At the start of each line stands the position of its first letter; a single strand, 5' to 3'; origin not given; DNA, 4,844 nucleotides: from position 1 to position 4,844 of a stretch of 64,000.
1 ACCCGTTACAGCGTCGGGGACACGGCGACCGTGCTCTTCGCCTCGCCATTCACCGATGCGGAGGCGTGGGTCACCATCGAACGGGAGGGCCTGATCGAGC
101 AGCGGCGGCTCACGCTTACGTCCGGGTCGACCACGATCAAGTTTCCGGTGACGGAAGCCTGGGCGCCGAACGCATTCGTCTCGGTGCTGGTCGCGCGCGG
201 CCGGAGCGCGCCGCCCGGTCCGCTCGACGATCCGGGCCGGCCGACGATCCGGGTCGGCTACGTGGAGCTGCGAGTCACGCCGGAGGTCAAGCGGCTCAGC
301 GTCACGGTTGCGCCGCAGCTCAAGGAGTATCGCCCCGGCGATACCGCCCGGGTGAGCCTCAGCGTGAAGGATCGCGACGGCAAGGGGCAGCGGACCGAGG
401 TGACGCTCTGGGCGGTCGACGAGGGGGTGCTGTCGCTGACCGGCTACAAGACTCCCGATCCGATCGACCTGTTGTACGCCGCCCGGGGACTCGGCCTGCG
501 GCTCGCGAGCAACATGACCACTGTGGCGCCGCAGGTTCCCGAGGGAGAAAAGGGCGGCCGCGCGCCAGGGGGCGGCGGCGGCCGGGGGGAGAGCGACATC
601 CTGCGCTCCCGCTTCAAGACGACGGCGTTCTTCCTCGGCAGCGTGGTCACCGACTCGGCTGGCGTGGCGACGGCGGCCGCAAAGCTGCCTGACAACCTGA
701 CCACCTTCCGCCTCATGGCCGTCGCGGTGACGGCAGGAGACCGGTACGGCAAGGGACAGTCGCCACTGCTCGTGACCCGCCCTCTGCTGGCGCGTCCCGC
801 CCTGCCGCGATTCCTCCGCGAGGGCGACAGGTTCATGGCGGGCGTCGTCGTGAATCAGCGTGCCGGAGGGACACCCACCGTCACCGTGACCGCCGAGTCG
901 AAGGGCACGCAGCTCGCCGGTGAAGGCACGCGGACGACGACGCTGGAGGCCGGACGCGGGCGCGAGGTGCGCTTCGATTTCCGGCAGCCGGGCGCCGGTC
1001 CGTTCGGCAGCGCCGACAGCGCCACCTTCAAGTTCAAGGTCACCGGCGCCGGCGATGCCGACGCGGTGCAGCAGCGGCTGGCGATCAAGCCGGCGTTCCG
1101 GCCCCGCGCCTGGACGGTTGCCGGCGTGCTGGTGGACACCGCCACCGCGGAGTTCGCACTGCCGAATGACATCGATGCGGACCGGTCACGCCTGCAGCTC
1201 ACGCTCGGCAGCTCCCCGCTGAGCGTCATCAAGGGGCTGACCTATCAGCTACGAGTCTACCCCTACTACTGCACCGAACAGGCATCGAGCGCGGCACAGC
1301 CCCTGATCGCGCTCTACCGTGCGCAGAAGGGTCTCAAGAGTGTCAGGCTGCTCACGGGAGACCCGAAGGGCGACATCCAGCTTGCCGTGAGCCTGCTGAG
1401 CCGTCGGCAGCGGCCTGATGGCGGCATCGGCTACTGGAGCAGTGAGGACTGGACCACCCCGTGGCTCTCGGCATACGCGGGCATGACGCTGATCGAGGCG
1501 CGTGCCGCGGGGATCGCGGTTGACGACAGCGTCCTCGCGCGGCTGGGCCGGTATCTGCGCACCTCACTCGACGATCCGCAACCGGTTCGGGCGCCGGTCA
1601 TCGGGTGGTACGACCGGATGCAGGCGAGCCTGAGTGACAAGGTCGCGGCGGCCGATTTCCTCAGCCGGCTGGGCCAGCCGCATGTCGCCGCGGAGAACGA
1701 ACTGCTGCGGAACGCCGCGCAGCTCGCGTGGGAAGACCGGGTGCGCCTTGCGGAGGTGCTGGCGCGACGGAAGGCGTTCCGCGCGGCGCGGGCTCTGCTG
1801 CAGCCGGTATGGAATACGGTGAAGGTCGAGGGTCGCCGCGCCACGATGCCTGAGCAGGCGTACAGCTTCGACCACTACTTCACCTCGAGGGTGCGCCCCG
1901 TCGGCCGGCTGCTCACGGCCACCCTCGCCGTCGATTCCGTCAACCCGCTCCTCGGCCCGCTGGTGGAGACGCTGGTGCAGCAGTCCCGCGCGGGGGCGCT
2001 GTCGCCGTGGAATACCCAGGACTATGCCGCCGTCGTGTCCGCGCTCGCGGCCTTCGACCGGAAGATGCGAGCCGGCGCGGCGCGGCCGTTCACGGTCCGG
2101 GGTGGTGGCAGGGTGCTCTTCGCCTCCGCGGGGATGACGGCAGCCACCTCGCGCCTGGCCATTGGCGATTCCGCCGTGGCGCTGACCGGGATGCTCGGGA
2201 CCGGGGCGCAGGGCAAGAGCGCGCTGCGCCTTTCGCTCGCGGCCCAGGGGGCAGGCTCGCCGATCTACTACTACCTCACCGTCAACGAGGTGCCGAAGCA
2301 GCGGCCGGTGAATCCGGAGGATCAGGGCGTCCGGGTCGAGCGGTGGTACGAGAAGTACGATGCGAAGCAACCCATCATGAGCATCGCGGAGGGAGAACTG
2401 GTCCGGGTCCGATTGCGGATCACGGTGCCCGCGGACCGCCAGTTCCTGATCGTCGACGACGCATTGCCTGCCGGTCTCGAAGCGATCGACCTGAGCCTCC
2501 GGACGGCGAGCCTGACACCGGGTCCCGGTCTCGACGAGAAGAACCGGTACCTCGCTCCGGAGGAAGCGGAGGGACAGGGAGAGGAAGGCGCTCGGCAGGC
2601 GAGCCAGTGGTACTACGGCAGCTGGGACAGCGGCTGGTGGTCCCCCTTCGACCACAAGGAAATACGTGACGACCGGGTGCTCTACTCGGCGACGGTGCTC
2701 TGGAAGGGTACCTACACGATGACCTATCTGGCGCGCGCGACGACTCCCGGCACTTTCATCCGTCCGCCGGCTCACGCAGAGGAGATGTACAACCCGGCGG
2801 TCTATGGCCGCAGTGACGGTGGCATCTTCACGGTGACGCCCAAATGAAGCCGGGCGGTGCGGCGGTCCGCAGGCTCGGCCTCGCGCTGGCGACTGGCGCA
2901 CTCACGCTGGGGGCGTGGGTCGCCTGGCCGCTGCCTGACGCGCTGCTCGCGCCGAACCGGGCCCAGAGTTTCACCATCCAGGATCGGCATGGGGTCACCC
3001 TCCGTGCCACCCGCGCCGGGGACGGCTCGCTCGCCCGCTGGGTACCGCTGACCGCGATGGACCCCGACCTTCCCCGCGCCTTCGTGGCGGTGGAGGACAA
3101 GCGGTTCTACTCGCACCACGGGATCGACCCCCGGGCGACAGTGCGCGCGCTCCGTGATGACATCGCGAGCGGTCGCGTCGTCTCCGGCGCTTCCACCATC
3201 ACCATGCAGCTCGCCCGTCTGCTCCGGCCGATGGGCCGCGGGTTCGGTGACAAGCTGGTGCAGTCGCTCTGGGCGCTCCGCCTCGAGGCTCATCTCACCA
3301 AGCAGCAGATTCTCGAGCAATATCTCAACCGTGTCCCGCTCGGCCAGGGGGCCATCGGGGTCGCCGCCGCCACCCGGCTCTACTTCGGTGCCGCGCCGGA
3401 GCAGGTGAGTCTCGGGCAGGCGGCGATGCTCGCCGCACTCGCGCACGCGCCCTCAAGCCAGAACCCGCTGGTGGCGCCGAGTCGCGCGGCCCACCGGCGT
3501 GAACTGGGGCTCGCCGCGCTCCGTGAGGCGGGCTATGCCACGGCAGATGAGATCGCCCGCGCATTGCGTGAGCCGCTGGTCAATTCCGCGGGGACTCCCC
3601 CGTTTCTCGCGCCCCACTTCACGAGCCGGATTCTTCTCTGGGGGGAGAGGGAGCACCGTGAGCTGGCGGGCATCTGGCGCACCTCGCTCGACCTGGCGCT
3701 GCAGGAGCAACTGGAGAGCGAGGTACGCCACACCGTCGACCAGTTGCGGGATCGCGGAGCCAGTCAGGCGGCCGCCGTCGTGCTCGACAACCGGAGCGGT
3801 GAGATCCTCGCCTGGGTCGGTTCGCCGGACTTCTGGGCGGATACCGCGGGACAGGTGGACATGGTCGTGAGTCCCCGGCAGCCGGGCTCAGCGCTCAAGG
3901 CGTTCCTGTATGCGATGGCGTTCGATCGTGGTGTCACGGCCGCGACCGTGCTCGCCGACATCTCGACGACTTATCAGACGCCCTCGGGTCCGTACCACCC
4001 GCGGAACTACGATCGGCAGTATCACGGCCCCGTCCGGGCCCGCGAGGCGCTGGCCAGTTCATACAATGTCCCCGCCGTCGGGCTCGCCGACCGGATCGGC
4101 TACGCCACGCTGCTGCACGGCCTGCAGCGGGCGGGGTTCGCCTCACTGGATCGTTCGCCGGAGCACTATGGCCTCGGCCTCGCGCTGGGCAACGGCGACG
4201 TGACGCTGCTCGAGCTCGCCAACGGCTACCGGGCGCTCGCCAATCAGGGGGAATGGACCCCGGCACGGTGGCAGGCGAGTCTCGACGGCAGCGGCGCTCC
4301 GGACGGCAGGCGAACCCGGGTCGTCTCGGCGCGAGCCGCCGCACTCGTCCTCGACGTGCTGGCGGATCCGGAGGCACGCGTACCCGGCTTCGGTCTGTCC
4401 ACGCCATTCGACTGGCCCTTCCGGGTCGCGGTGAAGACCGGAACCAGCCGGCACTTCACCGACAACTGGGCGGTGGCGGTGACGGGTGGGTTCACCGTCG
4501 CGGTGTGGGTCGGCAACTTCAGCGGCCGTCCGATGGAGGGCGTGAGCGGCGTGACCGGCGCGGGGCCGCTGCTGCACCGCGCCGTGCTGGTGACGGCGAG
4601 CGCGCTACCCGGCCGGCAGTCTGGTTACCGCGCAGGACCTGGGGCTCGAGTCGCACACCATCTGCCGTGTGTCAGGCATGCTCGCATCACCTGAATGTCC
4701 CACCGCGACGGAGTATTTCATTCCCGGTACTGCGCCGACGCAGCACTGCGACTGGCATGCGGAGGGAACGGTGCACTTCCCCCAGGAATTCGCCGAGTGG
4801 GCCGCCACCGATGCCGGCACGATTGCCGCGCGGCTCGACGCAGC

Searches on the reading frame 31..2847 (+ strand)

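Call 77: search_protein_families(library=pfam, proteins=[window:31-2847:+], max_evalue=0.00001)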
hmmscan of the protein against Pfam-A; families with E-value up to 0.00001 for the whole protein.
window:31-2847:+ (938 aa): 3 families
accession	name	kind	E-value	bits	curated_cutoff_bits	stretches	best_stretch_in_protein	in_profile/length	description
PF17973.7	bMG10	-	6.4e-29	101.2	26.2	1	766-922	1-130/131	Bacterial Alpha-2-macroglobulin MG10 domain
PF07703.20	A2M_BRD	-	9.7e-19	68.5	22.7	1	4-136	21-140/140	Alpha-2-macroglobulin bait region domain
PF00207.28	A2M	-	1.7e-13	50.6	21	1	198-286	1-90/92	Alpha-2-macroglobulin family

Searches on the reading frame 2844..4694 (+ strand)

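Call 77: search_protein_families(library=pfam, proteins=[window:2844-4694:+], max_evalue=0.00001)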
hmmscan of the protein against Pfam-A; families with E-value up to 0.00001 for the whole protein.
window:2844-4694:+ (616 aa): 2 families
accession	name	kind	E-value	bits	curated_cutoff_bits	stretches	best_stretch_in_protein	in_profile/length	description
PF00912.28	Transgly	-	3.4e-51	173.6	27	1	61-224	11-175/178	Transglycosylase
PF00905.27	Transpeptidase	-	9.2e-25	87.9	22.1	1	310-541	2-248/299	Penicillin binding protein transpeptidase domain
